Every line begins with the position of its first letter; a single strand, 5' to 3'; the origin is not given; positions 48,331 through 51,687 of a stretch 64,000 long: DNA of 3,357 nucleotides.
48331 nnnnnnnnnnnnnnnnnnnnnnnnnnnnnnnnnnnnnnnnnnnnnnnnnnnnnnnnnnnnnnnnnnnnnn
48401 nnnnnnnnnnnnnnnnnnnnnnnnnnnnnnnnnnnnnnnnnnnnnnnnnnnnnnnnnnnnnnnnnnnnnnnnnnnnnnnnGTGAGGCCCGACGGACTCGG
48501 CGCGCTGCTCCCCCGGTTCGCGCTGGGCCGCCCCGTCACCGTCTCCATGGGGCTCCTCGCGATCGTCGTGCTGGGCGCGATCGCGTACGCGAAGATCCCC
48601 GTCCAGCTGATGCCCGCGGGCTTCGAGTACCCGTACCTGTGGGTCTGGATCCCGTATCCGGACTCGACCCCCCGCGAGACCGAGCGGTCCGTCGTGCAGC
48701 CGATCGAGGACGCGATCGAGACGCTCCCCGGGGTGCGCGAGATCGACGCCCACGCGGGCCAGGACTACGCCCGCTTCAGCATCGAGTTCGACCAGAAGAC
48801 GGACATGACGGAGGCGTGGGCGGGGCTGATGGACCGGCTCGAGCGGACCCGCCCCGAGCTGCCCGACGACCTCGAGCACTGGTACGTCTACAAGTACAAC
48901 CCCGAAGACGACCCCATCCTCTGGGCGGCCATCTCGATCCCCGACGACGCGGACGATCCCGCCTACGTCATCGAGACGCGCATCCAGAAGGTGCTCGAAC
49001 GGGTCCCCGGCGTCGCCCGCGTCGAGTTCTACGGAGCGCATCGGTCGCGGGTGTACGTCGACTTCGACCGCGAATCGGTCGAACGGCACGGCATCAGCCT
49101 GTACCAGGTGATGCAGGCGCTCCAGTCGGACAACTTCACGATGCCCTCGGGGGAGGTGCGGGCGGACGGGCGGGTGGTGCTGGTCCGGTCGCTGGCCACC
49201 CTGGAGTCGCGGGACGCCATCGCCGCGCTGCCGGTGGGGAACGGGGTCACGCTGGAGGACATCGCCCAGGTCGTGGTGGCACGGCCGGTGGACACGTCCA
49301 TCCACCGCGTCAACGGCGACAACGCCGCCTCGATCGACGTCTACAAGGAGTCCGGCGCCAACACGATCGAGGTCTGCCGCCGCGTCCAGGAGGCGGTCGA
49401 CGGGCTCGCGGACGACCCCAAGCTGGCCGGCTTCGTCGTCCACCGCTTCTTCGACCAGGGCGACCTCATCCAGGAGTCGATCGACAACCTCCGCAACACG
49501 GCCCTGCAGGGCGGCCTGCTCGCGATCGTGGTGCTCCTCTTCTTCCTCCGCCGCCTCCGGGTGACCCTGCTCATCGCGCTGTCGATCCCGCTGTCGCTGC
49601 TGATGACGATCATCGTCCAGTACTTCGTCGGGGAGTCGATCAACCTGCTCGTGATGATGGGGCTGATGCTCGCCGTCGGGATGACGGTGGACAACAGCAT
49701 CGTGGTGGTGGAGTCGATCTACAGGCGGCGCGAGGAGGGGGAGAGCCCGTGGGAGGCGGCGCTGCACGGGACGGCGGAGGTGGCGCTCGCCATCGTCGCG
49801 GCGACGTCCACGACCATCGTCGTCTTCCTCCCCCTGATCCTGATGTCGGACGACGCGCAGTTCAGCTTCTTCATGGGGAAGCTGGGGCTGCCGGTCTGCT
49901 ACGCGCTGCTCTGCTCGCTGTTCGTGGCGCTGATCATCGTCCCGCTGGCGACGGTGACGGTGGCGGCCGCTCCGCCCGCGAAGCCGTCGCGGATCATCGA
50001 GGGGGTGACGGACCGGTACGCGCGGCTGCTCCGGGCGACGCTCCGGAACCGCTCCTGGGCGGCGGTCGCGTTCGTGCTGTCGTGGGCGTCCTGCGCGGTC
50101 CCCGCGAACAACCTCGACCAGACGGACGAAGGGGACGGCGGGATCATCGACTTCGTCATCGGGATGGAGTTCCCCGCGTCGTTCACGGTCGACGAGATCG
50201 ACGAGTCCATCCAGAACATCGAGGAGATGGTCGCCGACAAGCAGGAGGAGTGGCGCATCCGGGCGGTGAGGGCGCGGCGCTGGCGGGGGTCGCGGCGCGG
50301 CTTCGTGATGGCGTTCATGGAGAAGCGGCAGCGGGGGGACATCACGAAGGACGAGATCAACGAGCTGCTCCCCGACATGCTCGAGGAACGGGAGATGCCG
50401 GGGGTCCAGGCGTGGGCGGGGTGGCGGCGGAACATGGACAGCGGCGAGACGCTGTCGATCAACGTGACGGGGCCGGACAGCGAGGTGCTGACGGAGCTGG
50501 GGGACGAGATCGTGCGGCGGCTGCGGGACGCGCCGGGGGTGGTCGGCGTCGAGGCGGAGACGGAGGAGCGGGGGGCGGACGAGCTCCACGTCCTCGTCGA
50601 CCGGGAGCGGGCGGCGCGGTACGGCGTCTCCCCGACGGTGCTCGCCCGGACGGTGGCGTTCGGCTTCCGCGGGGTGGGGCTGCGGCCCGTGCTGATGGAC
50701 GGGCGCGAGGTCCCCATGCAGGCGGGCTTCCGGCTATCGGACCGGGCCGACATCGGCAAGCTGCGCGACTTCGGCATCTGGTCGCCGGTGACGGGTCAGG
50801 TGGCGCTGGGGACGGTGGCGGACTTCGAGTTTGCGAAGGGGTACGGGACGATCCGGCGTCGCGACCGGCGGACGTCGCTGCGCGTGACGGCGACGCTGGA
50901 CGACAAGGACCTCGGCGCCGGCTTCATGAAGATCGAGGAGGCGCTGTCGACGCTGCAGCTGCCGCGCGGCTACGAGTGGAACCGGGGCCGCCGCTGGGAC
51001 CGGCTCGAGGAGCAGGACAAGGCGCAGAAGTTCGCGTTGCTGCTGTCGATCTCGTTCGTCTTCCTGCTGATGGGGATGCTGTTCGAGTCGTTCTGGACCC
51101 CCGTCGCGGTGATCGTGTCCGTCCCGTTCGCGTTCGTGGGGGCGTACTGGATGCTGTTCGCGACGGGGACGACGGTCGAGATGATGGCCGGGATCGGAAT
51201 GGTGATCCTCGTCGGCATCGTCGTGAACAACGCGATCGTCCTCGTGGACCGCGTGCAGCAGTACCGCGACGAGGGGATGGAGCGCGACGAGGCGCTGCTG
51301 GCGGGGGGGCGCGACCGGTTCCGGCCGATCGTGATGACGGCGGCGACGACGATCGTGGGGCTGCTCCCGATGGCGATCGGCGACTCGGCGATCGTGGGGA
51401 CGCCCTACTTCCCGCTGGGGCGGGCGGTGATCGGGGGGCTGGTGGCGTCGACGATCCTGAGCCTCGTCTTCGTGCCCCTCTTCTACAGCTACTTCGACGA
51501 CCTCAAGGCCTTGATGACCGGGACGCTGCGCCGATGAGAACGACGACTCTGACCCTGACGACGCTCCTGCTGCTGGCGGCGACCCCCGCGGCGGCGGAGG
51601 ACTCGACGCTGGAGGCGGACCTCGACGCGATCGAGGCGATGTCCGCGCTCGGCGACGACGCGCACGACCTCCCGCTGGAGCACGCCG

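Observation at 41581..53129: RND efflux operon with an embedded membrane-anchored PP2C phosphatase and two tandem RND permeases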

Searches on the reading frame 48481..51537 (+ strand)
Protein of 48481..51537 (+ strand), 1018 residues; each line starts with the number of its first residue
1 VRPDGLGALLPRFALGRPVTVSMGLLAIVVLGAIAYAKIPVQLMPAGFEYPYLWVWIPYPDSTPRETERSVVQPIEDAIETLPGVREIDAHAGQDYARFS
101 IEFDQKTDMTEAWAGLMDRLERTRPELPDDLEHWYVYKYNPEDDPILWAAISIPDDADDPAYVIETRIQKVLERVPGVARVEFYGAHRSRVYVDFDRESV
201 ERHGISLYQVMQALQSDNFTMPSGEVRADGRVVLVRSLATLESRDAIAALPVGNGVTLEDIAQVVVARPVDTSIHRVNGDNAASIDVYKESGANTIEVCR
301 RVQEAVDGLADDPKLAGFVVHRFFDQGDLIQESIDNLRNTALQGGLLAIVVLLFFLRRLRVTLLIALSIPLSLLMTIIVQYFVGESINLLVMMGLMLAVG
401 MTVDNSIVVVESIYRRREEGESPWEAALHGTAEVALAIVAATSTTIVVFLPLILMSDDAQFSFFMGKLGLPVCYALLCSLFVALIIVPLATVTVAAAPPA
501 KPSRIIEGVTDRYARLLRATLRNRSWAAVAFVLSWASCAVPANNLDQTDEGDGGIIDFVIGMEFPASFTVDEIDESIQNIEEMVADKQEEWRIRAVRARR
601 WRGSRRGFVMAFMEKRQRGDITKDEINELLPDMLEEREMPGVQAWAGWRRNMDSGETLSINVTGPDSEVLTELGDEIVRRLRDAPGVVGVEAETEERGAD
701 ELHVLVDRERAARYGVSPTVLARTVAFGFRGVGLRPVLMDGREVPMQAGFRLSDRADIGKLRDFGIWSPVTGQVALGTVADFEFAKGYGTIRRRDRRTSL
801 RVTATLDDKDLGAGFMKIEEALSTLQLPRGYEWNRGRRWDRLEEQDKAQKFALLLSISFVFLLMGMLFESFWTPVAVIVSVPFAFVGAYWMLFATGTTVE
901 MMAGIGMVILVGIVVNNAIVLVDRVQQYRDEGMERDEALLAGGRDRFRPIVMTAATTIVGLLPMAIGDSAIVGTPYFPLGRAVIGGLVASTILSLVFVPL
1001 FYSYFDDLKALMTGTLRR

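Call 8: search_protein_families(library=pfam, proteins=[window:48481-51537:+], max_evalue=0.01)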
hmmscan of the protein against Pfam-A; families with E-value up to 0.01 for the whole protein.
window:48481-51537:+ (1018 aa): 4 families
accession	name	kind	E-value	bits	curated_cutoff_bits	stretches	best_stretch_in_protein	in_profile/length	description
PF00873.25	ACR_tran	-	1.1e-180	603.2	28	1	12-1005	3-1020/1021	AcrB/AcrD/AcrF family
PF03176.21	MMPL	-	1.4e-15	57.5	20.5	2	845-1002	141-299/333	MMPL family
PF02355.23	SecD_SecF_C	-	1.5e-07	31.5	20.5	2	341-487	36-183/189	Protein export membrane protein SecD/SecF, C-terminal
PF00403.32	HMA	-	0.005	17.6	24.8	0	165-199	13-46/62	Heavy-metal-associated domain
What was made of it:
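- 48481..51537 (+): RND permease 2, regular length (1018 aa). Its GTG start overlaps the RND1 stop (GTGA). ACR_tran 1e-180 (call 8).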

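Call 29: search_protein_families(library=ncbifam, proteins=[window:48481-51537:+], max_evalue=0.001)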
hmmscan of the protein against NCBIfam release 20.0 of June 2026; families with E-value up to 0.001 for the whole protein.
window:48481-51537:+ (1018 aa): 23 families
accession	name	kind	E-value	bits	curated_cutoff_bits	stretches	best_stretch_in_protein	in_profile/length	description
NF033617.1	RND_permease_2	subfamily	2.3e-155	519.1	1250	1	15-1006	5-1008/1009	multidrug efflux RND transporter permease subunit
NF000282.2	RND_permease_1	subfamily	6.7e-112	375.2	1250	1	12-1004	2-1026/1029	multidrug efflux RND transporter permease subunit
TIGR00915.1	2A0602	subfamily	9.2e-100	335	940.35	1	11-1003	2-1026/1050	efflux RND transporter permease subunit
TIGR00914.1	2A0601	subfamily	9.7e-99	331.5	701.45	2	658-1004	684-1034/1051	CusA/CzcA family heavy metal efflux RND transporter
NF007905.0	PRK10614.1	equivalog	6.3e-90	302.2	1774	1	16-1010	9-1013/1025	multidrug efflux RND transporter permease subunit MdtC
NF007798.0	PRK10503.1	equivalog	7.3e-89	298.6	1584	2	13-495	15-499/1040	MdtB/MuxB family multidrug efflux RND transporter permease subunit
NF007133.0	PRK09579.1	equivalog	7.8e-83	278.6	1763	1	16-1004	9-1001/1017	multidrug efflux RND transporter permease subunit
NF007131.0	PRK09577.1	equivalog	3e-72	243.8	1768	1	12-1004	3-1021/1045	multidrug efflux RND transporter permease subunit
NF007842.1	PRK10555.1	equivalog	4.2e-71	240.1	1854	2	13-494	4-496/1036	multidrug efflux RND transporter permease AcrD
NF000037.1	RND_perm_OqxB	exception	2.9e-56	190.9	2200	2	12-459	5-465/1050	multidrug efflux RND transporter permease subunit OqxB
NF011706.2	PRK15127.1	equivalog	6.3e-54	183.3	2150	2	10-494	1-496/1049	multidrug efflux RND transporter permease subunit AcrB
TIGR00916.1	2A0604s01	subfamily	5.6e-18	65.4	148.6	2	338-459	87-211/231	SecD/SecF family protein translocase subunit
TIGR00921.1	2A067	subfamily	9e-14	50.4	351.9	2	846-1008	191-349/733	hydrophobe/amphiphile efflux-3 (HAE3) family transporter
TIGR03480.1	HpnN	hypoth_equivalog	1.4e-13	49.8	751.85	2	345-488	721-853/862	hopanoid biosynthesis associated RND transporter like protein HpnN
TIGR00833.1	actII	subfamily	8.1e-12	44.2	874.7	2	332-494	169-331/910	MMPL family RND transporter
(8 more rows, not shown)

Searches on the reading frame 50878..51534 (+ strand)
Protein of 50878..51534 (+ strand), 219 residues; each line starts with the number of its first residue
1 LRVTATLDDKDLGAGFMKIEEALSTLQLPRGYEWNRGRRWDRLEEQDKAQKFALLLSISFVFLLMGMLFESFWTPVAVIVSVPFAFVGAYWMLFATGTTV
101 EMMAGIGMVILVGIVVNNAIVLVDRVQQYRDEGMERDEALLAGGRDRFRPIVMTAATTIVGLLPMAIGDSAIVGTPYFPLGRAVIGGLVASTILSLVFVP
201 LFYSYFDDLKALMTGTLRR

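Call 63: search_solved_structures(query=window:50878-51534:+, max_evalue=1e-10, show_alignments=2)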
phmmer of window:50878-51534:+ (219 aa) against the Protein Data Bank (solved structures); distinct sequences matched with E-value up to 1e-10: 80 (the best 60 are shown).
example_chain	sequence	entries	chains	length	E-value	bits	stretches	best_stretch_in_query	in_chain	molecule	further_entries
6ows_A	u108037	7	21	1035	5.3e-37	130.8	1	11-205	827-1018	Efflux pump membrane transporter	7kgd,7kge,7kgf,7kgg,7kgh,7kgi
7b8p_A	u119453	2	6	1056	5.6e-37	130.7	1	11-205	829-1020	Efflux pump membrane transporter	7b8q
8f3e_A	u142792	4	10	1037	2.2e-34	122.2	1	17-203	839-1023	Efflux pump membrane transporter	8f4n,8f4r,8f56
3w9i_A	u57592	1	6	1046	1.2e-33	119.8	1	15-205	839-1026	Multidrug resistance protein MexB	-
2v50_A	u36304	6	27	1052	1.2e-33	119.8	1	15-205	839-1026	MULTIDRUG RESISTANCE PROTEIN MEXB | Efflux pump membrane transporter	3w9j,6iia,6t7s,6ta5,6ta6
21fo_A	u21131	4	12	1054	1.2e-33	119.8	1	15-205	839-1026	Multidrug resistance protein MexB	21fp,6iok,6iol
22xk_B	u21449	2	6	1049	9.4e-33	116.9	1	18-205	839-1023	MexBYB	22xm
8z1u_A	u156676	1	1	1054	3.8e-31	111.6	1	18-205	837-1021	Efflux pump membrane transporter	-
9lyq_B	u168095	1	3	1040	4.7e-31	111.3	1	53-212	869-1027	Multidrug resistance protein MdtB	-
9e9f_B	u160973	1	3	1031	6.1e-31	110.9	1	18-205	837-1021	Efflux pump membrane transporter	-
4u8y_A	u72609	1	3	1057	7.1e-31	110.7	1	10-203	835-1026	Multidrug efflux pump subunit AcrB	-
4u8v_A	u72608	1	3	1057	7.1e-31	110.7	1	10-203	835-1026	Multidrug efflux pump subunit AcrB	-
6z12_A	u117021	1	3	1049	1.5e-30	109.7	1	10-203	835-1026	Efflux pump membrane transporter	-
8p1i_A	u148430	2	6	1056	1.8e-30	109.4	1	10-203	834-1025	Efflux pump membrane transporter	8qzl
9j3d_J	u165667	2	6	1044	1.9e-30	109.3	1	13-206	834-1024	Efflux pump membrane transporter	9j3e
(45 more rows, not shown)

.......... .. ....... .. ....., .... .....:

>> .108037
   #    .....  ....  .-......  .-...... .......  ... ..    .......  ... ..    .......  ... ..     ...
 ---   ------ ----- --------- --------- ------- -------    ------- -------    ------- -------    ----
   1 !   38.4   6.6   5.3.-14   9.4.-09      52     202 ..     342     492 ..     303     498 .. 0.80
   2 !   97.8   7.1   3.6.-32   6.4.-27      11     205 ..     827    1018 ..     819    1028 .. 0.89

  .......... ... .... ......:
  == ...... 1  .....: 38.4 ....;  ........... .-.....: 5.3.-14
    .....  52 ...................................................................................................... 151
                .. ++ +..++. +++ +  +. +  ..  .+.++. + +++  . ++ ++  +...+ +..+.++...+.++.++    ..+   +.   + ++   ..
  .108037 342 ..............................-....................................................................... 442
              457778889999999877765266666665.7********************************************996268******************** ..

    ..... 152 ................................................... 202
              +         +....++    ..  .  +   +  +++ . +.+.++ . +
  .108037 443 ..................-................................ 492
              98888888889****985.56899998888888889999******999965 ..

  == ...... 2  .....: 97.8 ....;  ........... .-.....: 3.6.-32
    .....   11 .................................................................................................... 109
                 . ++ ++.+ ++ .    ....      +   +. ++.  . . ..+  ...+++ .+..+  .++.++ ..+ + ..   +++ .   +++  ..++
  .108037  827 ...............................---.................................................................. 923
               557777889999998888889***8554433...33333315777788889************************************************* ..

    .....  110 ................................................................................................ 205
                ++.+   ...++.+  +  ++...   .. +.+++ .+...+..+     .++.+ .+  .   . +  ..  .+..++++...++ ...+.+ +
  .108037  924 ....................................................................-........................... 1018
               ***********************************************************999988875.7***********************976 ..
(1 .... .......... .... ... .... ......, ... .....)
